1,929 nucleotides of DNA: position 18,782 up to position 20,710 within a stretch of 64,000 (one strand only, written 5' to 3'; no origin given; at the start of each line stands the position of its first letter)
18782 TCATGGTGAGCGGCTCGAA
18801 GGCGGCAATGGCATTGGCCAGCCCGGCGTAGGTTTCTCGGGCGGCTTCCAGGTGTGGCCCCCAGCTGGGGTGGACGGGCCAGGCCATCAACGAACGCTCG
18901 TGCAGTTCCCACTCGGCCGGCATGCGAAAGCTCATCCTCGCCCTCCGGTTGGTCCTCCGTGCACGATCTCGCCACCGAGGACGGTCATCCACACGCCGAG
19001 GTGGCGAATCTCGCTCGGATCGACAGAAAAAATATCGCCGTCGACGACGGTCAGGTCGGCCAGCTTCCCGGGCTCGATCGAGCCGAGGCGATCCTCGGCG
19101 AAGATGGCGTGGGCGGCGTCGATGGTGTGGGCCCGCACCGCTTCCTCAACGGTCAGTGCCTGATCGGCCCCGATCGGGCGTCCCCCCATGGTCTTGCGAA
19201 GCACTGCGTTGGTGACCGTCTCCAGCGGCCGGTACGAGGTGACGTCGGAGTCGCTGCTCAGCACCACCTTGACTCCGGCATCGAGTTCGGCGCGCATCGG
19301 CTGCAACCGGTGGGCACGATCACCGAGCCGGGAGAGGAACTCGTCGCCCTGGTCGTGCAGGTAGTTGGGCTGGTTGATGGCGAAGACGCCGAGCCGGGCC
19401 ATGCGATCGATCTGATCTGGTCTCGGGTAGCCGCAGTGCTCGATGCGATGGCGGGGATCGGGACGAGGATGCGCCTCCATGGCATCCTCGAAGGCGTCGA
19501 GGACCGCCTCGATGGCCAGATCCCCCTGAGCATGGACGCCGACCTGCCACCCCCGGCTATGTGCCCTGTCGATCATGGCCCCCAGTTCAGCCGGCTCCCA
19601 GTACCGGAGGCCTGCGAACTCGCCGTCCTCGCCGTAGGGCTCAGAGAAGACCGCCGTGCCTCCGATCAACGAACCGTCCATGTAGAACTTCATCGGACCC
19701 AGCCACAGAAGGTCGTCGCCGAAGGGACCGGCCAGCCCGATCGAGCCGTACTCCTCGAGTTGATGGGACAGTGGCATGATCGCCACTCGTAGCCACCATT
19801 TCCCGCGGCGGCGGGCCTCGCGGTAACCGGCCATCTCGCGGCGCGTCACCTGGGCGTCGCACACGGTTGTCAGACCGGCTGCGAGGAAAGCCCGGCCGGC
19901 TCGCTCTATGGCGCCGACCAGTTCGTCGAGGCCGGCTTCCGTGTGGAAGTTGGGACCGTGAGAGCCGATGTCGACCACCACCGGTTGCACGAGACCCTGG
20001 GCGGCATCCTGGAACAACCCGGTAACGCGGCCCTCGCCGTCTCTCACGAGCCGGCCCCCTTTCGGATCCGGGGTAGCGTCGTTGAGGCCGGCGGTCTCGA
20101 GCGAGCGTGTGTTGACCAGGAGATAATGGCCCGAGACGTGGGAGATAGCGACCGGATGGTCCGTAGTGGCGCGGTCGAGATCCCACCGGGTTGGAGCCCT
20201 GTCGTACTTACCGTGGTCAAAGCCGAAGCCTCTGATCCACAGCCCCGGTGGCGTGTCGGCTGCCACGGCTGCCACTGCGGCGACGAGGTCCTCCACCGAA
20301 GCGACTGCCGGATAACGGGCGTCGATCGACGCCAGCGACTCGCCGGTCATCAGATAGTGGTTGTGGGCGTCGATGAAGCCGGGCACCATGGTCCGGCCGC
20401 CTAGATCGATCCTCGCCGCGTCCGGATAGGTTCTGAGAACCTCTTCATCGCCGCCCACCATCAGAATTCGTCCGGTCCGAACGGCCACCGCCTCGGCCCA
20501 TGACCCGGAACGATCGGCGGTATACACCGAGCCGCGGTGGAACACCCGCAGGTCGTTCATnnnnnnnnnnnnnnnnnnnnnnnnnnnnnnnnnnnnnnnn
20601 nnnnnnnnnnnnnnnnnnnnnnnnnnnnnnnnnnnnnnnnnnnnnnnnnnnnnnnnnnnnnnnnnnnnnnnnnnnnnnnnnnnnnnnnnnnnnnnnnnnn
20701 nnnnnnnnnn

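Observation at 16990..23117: Five-gene translationally coupled operon: amidinotransferase - ω-aminotransferase - amidohydrolase - agmatine deiminase - N-carbamoylputrescine amidase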

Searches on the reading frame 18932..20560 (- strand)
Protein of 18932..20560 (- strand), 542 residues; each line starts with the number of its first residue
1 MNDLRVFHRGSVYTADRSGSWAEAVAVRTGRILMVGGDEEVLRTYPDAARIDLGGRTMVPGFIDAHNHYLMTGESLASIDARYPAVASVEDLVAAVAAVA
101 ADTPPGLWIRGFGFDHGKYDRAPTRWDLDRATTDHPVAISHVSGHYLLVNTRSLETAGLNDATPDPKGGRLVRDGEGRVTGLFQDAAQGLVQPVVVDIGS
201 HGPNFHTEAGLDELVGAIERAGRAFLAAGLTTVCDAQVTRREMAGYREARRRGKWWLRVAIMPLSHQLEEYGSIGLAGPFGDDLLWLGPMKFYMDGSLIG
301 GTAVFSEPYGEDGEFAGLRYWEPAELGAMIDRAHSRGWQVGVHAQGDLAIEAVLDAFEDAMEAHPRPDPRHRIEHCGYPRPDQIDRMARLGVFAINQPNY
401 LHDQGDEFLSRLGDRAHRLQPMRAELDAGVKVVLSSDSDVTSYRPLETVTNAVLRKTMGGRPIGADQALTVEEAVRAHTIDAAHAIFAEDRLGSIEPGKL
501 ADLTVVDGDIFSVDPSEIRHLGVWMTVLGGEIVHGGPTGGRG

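Call 5: search_protein_families(library=pfam, proteins=[window:18932-20560:-])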
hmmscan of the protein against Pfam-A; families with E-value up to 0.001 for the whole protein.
window:18932-20560:- (542 aa): 2 families
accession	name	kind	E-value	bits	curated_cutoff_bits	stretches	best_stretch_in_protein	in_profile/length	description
PF07969.17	Amidohydro_3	-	4.4e-101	340.1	29.7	1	51-534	3-472/472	Amidohydrolase family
PF01979.26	Amidohydro_1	-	7.5e-23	81.8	25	1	323-513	134-329/345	Amidohydrolase family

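Call 6: search_protein_families(library=ncbifam, proteins=[window:18932-20560:-])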
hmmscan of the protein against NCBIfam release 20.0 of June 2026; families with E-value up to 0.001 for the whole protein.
window:18932-20560:- (542 aa): 28 families (the best 25 are shown)
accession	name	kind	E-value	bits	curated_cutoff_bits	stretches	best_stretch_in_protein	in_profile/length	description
NF051886.1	XaaProDiPepCaul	equivalog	2.1e-18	66.6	500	2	424-510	302-377/398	Xaa-Pro dipeptidase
TIGR01224.1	hutI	equivalog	5.9e-15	55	298.15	2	23-82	4-62/377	imidazolonepropionase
NF006549.0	PRK09045.1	equivalog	2e-14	53.1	540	2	421-515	294-387/444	TRZ/ATZ family hydrolase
NF006056.0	PRK08204.1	subfamily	2.9e-13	49.4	391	1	369-515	245-388/449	hypothetical protein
NF006679.0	PRK09228.1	subfamily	1.9e-11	43.4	351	2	24-70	33-80/433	guanine deaminase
TIGR02967.1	guan_deamin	equivalog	7.2e-11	41.7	375.4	1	422-509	281-363/401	guanine deaminase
NF011990.0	PRK15446.2-6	subfamily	1.9e-09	36.7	233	0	467-509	323-366/390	alpha-D-ribose 1-methylphosphonate 5-triphosphate diphosphatase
TIGR02318.1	phosphono_phnM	equivalog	8.7e-09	34.8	390.55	0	467-508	318-358/376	phosphonate metabolism protein PhnM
NF005211.0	PRK06687.1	equivalog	1.1e-08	34.3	703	1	419-507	285-372/419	TRZ/ATZ family protein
TIGR03314.1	Se_ssnA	subfamily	1.9e-08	33.6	455.5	1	24-71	22-69/441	putative selenium metabolism protein SsnA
NF005557.0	PRK07228.1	equivalog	4.6e-08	32.2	522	1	466-517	334-385/445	5'-deoxyadenosine deaminase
NF006689.0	PRK09237.1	equivalog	9.9e-08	30.9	371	0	22-73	22-70/383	amidohydrolase/deacetylase family metallohydrolase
NF006055.0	PRK08203.1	equivalog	4.9e-07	28.6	532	0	425-508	312-392/455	8-oxoguanine deaminase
TIGR00221.1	nagA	equivalog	6.5e-07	28.6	225.65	1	448-509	308-369/380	N-acetylglucosamine-6-phosphate deacetylase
NF008371.0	PRK11170.1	equivalog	8e-07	28.3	483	1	469-509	326-366/382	N-acetylglucosamine-6-phosphate deacetylase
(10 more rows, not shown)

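Call 8: search_solved_structures(query=window:18932-20560:-, max_evalue=0.001)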
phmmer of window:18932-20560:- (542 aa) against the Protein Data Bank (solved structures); distinct sequences matched with E-value up to 0.001: 24.
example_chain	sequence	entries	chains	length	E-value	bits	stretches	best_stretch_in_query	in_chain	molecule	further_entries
3igh_X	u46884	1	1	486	8.5e-37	130.1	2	212-514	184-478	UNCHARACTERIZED METAL-DEPENDENT HYDROLASE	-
3icj_A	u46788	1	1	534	8.9e-34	120.2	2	218-509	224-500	uncharacterized metal-dependent hydrolase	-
2puz_A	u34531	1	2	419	3.8e-08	35.6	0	24-95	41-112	Imidazolonepropionase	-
3ooq_A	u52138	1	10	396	4e-08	35.5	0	472-513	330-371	amidohydrolase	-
2gok_A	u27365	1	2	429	4e-08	35.5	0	24-95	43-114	Imidazolonepropionase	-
3feq_A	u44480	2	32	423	3.8e-06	28.9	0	44-89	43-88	PUTATIVE AMIDOHYDROLASE | PROLIDASE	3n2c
4dyk_A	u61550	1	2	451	6.4e-06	28.2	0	421-507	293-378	AMIDOHYDROLASE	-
4wgx_A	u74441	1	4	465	6.6e-06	28.2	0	406-521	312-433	Molinate hydrolase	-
4gbd_A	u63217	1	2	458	6.7e-06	28.1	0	421-507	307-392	Putative uncharacterized protein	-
4ub9_A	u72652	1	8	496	8.1e-06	27.9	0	406-521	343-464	Molinate hydrolase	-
4v1x_A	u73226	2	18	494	1.8e-05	26.7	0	20-69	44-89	ATRAZINE CHLOROHYDROLASE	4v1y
3ggm_A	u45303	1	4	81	2.3e-05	26.4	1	6-70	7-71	uncharacterized protein BT9727_2919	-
3lnp_A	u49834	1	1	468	7.8e-05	24.6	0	447-515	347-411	Amidohydrolase family Protein OLEI01672_1_465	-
2qs8_A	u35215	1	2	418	9.1e-05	24.4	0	469-510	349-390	Xaa-Pro Dipeptidase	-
4dzh_A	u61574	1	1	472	0.00014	23.7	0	439-515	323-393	AMIDOHYDROLASE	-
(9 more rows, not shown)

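Call 44: find_homologous_proteins(query=window:18932-20560:-, max_evalue=1e-30)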
Query window:18932-20560:- (542 aa): 2973 proteins with E <= 1e-30 among 8000 candidates; the best 120 are listed.
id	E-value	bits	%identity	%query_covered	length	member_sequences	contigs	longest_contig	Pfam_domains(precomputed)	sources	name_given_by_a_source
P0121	0.0e+0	1237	100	100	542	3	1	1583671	PF07969.18,PF01979.27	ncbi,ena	-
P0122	2.0e-284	962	78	100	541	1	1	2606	PF07969.18,PF01979.27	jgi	jgi:hypothetical protein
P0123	8.0e-279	944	75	100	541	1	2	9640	PF07969.18,PF22039.2,PF01979.27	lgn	-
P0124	1.6e-278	943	76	99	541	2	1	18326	PF07969.18,PF22039.2,PF01979.27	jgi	jgi:predicted amidohydrolase YtcJ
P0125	2.3e-278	942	76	99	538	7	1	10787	PF07969.18,PF22039.2,PF01979.27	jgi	-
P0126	5.4e-276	935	75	99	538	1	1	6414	PF07969.18,PF22039.2,PF01979.27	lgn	-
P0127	2.1e-275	933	75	100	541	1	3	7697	PF07969.18,PF22039.2,PF01979.27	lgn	-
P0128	2.3e-272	923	73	100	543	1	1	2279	PF07969.18,PF01979.27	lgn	-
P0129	3.9e-272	922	75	99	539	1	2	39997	PF07969.18,PF22039.2,PF01979.27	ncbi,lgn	-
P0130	8.6e-271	917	74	99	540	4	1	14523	PF07969.18,PF01979.27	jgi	jgi:predicted amidohydrolase YtcJ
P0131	9.1e-271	917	76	99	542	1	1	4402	PF07969.18,PF01979.27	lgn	-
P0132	5.7e-270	915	74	100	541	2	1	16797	PF07969.18,PF22039.2,PF01979.27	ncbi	-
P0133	1.9e-269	913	74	99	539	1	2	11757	PF07969.18,PF22039.2,PF01979.27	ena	-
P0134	1.2e-268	910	73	99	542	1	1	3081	PF07969.18,PF01979.27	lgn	-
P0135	6.7e-268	908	74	99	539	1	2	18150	PF07969.18,PF22039.2,PF01979.27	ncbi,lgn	-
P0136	8.1e-268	908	73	99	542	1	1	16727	PF07969.18,PF01979.27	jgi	jgi:hypothetical protein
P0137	9.6e-268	907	73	99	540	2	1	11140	PF07969.18,PF01979.27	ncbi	-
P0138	4.1e-267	905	73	99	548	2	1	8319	PF07969.18,PF01979.27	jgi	jgi:predicted amidohydrolase YtcJ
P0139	4.8e-267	905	73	99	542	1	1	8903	PF07969.18,PF01979.27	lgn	-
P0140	4.9e-267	905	73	99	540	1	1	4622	PF07969.18,PF01979.27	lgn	-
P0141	1.4e-266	904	73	100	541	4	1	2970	PF07969.18,PF22039.2,PF01979.27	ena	-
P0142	6.5e-266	901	73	98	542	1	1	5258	PF07969.18,PF01979.27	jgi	jgi:predicted amidohydrolase YtcJ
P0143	1.1e-264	897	72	99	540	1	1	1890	PF07969.18,PF01979.27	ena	-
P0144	4.4e-264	895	73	98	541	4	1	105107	PF07969.18,PF01979.27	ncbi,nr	ncbi:MAG: amidohydrolase [Acidimicrobiia bacterium]|nr:amidohydrolase [Acidimicrobiia bacterium]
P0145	8.1e-264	894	74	99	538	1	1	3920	PF07969.18,PF01979.27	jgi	-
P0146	8.4e-264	894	72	99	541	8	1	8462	PF07969.18,PF01979.27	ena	-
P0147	9.0e-263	891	71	100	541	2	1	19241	PF07969.18,PF01979.27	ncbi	-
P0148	5.2e-262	888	73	99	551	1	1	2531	PF07969.18,PF01979.27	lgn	-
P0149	1.3e-261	887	71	99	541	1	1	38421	PF07969.18,PF01979.27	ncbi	-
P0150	1.4e-261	887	74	99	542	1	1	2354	PF07969.18,PF01979.27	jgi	jgi:predicted amidohydrolase YtcJ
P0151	6.4e-261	885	72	99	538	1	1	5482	PF07969.18,PF01979.27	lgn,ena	-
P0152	1.4e-259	880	69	100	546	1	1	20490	PF07969.18,PF22039.2,PF01979.27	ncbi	ncbi:MAG: amidohydrolase [Acidimicrobiia bacterium]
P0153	1.8e-259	880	72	99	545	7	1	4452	PF07969.18,PF22039.2,PF01979.27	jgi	-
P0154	2.9e-259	879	73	97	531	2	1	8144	PF07969.18,PF22039.2,PF01979.27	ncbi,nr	ncbi:MAG: amidohydrolase, partial [bacterium]|nr:amidohydrolase [bacterium]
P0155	4.3e-259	879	71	99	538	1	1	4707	PF07969.18,PF22039.2,PF01979.27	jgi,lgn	jgi:hypothetical protein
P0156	8.4e-259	878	68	100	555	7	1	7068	PF07969.18,PF22039.2,PF01979.27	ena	-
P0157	1.2e-258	877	71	99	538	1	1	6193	PF07969.18,PF22039.2,PF01979.27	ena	-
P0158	3.1e-257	873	70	100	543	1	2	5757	PF07969.18,PF22039.2,PF01979.27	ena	-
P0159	1.7e-256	870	73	97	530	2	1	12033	PF07969.18,PF22039.2,PF01979.27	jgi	jgi:predicted amidohydrolase YtcJ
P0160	4.8e-256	869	71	99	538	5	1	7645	PF07969.18,PF01979.27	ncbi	-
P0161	2.4e-253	860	70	98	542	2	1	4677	PF07969.18,PF22039.2,PF01979.27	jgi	-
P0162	3.3e-250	850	70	99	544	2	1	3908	PF07969.18,PF22039.2,PF01979.27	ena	-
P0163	5.5e-247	839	72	94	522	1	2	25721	PF07969.18,PF01979.27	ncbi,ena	-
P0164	7.7e-247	838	69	99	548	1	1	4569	PF07969.18,PF01979.27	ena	-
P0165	2.7e-246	837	69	98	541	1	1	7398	PF07969.18,PF01979.27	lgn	-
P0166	8.7e-244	828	68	99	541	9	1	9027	PF07969.18,PF01979.27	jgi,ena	-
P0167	8.2e-242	822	74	88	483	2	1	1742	PF07969.18,PF01979.27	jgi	jgi:hypothetical protein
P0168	2.4e-239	814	69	99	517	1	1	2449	PF07969.18,PF22039.2,PF01979.27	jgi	-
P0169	9.4e-239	812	67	98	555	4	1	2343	PF07969.18,PF01979.27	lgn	-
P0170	2.1e-238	811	67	99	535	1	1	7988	PF07969.18,PF01979.27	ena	-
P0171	2.3e-238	810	68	97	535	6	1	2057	PF07969.18,PF01979.27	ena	-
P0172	3.4e-238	810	67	98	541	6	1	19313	PF07969.18,PF01979.27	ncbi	-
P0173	3.0e-237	807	67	99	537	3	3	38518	PF07969.18,PF01979.27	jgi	jgi:hypothetical protein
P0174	3.1e-237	807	69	96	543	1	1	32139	PF07969.18,PF01979.27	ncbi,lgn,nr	ncbi:MAG: amidohydrolase [Actinomycetota bacterium]|nr:MAG: amidohydrolase [Actinomycetota bacterium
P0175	4.6e-236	803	67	99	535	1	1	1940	PF07969.18,PF01979.27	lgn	-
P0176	1.8e-234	798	69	97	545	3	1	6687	PF07969.18,PF01979.27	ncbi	-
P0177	1.1e-233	795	69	97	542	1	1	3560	PF07969.18,PF01979.27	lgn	-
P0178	1.5e-233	795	69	96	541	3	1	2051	PF07969.18,PF01979.27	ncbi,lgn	-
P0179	1.8e-233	794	66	99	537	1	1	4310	PF07969.18,PF01979.27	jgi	-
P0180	3.1e-232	790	69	96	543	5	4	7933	PF07969.18,PF01979.27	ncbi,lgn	-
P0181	6.0e-231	786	68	97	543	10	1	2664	PF07969.18,PF01979.27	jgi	jgi:predicted amidohydrolase YtcJ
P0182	1.6e-230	785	69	96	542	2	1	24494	PF07969.18,PF01979.27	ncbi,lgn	-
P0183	3.8e-230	783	67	99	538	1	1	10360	PF07969.18,PF01979.27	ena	-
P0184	4.0e-230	783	66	97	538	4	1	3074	PF07969.18,PF22039.2,PF01979.27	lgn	-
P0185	4.6e-230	783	66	98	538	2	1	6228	PF07969.18,PF01979.27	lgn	-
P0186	1.1e-229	782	68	96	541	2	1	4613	PF07969.18,PF01979.27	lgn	-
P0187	2.5e-229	781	66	98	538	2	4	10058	PF07969.18,PF01979.27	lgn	-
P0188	1.6e-228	778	68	98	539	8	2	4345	PF07969.18,PF01979.27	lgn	-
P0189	4.4e-228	776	68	97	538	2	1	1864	PF07969.18,PF01979.27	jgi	jgi:predicted amidohydrolase YtcJ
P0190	8.7e-228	775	66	98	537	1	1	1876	PF07969.18,PF01979.27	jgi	jgi:hypothetical protein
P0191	2.2e-227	774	64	99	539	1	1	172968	PF07969.18,PF01979.27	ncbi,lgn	-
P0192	2.7e-227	774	67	96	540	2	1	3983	PF07969.18,PF01979.27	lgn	-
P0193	5.9e-226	769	66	98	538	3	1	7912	PF07969.18,PF01979.27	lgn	-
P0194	8.3e-226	769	66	97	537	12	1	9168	PF07969.18,PF22039.2,PF01979.27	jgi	jgi:predicted amidohydrolase YtcJ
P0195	1.6e-224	765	75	82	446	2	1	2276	PF07969.18,PF01979.27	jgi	jgi:hypothetical protein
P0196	3.7e-224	764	66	97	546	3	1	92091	PF07969.18,PF01979.27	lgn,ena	-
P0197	2.8e-223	761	65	97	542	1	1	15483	PF07969.18,PF01979.27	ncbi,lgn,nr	ncbi:MAG: amidohydrolase [Planctomycetes bacterium]|nr:amidohydrolase [Planctomycetota bacterium]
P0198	3.3e-223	760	66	97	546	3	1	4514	PF07969.18,PF01979.27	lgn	-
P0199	2.5e-222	757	65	98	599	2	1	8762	PF07969.18,PF01979.27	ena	-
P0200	4.7e-221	753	64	97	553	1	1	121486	PF07969.18,PF01979.27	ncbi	-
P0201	9.7e-220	749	64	98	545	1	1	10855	PF07969.18,PF01979.27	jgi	-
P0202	2.4e-219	748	65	97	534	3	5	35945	PF07969.18,PF01979.27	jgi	-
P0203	1.4e-218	745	72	80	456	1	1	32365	PF07969.18,PF04055.28,PF01979.27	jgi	jgi:predicted amidohydrolase YtcJ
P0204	2.9e-218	744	63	97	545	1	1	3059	PF07969.18,PF01979.27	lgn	-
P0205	4.7e-218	743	65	98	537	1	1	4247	PF07969.18,PF22039.2,PF01979.27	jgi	jgi:predicted amidohydrolase YtcJ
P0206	4.9e-218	743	64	97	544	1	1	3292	PF07969.18,PF01979.27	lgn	-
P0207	1.4e-217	742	64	99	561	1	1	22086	PF07969.18,PF01979.27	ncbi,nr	ncbi:MAG: amidohydrolase [Candidatus Rokubacteria bacterium]|nr:amidohydrolase [Candidatus Rokubacte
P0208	9.0e-217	739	63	98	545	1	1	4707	PF07969.18,PF01979.27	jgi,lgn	jgi:predicted amidohydrolase YtcJ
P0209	5.5e-216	737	64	98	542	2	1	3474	PF07969.18,PF01979.27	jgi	jgi:predicted amidohydrolase YtcJ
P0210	5.6e-216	737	65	97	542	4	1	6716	PF07969.18,PF01979.27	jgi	-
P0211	1.5e-215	735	64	98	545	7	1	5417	PF07969.18,PF22039.2,PF01979.27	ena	-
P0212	3.9e-215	734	63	99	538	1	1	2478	PF07969.18,PF01979.27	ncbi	-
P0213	6.0e-215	733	63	98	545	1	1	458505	PF07969.18,PF22039.2,PF01979.27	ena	-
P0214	6.9e-215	733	63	97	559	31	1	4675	PF07969.18,PF01979.27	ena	-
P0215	1.2e-214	732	63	96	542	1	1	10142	PF07969.18,PF22039.2,PF01979.27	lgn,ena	-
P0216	1.3e-214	732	64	96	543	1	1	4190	PF07969.18,PF01979.27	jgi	jgi:predicted amidohydrolase YtcJ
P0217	1.7e-214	732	64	96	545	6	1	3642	PF07969.18,PF01979.27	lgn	-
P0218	2.3e-214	731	63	98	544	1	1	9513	PF07969.18,PF01979.27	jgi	jgi:predicted amidohydrolase YtcJ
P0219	3.1e-214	731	62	97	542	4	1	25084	PF07969.18,PF01979.27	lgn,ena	-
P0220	5.2e-214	730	64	98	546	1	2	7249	PF07969.18,PF01979.27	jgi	jgi:predicted amidohydrolase YtcJ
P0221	6.5e-214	730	63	96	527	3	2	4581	PF07969.18,PF01979.27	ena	-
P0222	1.2e-213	729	62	99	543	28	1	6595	PF07969.18,PF01979.27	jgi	jgi:hypothetical protein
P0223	1.3e-213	729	64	98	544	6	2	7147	PF07969.18,PF01979.27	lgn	-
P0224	2.4e-213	728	62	97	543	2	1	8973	PF07969.18,PF01979.27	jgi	-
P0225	2.9e-213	728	62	97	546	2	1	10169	PF07969.18,PF22039.2,PF01979.27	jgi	jgi:hypothetical protein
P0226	4.3e-213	727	62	97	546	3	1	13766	PF07969.18,PF01979.27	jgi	jgi:predicted amidohydrolase YtcJ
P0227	4.4e-213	727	63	97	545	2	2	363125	PF07969.18,PF22039.2,PF01979.27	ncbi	-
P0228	4.4e-213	727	64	97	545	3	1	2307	PF07969.18,PF01979.27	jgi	jgi:predicted amidohydrolase YtcJ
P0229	1.1e-212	726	61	98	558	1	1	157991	PF07969.18,PF22039.2,PF01979.27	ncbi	ncbi:MAG: amidohydrolase [Actinomycetota bacterium]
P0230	1.8e-212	725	63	98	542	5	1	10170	PF07969.18,PF22039.2,PF01979.27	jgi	jgi:predicted amidohydrolase YtcJ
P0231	4.9e-212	724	62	98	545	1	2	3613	PF07969.18,PF22039.2,PF01979.27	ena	-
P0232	5.0e-212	723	62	98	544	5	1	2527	PF07969.18,PF01979.27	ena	-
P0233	5.5e-212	723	65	97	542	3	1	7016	PF07969.18,PF01979.27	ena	-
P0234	5.5e-212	723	62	97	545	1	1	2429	PF07969.18,PF01979.27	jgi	jgi:predicted amidohydrolase YtcJ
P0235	5.8e-212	723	61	98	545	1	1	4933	PF07969.18,PF22039.2,PF01979.27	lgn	-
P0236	8.9e-212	723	63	97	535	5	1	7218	PF07969.18,PF01979.27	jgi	jgi:predicted amidohydrolase YtcJ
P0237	1.0e-211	722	63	98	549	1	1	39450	PF07969.18,PF01979.27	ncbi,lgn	-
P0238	1.0e-211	722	63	97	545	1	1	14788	PF07969.18,PF01979.27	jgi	jgi:predicted amidohydrolase YtcJ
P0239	1.2e-211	722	64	97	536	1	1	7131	PF07969.18,PF01979.27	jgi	-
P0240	1.9e-211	722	63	96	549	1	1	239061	PF07969.18,PF01979.27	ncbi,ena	-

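Call 45: find_encoding_contigs(protein=P0121, flank=3000, max_places=2)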
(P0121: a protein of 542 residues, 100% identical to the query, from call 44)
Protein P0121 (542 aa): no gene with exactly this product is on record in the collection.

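Call 46: find_encoding_contigs(protein=P0207, flank=8000, max_places=2)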
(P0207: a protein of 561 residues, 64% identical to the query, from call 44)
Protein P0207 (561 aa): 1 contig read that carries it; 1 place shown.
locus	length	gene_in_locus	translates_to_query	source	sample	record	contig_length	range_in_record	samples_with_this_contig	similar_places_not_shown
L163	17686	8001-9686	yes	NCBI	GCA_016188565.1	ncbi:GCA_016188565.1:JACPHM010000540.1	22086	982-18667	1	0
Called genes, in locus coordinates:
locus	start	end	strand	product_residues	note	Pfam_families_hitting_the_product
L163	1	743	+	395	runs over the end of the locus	PF01266:DAO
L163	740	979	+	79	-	-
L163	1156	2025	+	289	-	PF05721:PhyH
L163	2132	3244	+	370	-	PF00005:ABC_tran, PF08402:TOBE_2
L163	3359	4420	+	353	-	PF01547:SBP_bac_1 (weak), PF13416:SBP_bac_8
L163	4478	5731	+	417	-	PF00528:BPD_transp_1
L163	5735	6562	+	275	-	PF00528:BPD_transp_1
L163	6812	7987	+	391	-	PF00557:Peptidase_M24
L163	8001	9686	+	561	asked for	PF07969:Amidohydro_3, PF01979:Amidohydro_1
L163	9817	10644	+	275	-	PF05721:PhyH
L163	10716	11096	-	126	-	PF06339:Ectoine_synth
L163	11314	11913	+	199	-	PF09347:DUF1989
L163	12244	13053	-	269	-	PF01177:Asp_Glu_race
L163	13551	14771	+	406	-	PF00890:FAD_binding_2 (weak), PF01266:DAO, PF07992:Pyr_redox_2 (faint), PF13450:NAD_binding_8 (weak)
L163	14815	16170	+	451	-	PF00202:Aminotran_3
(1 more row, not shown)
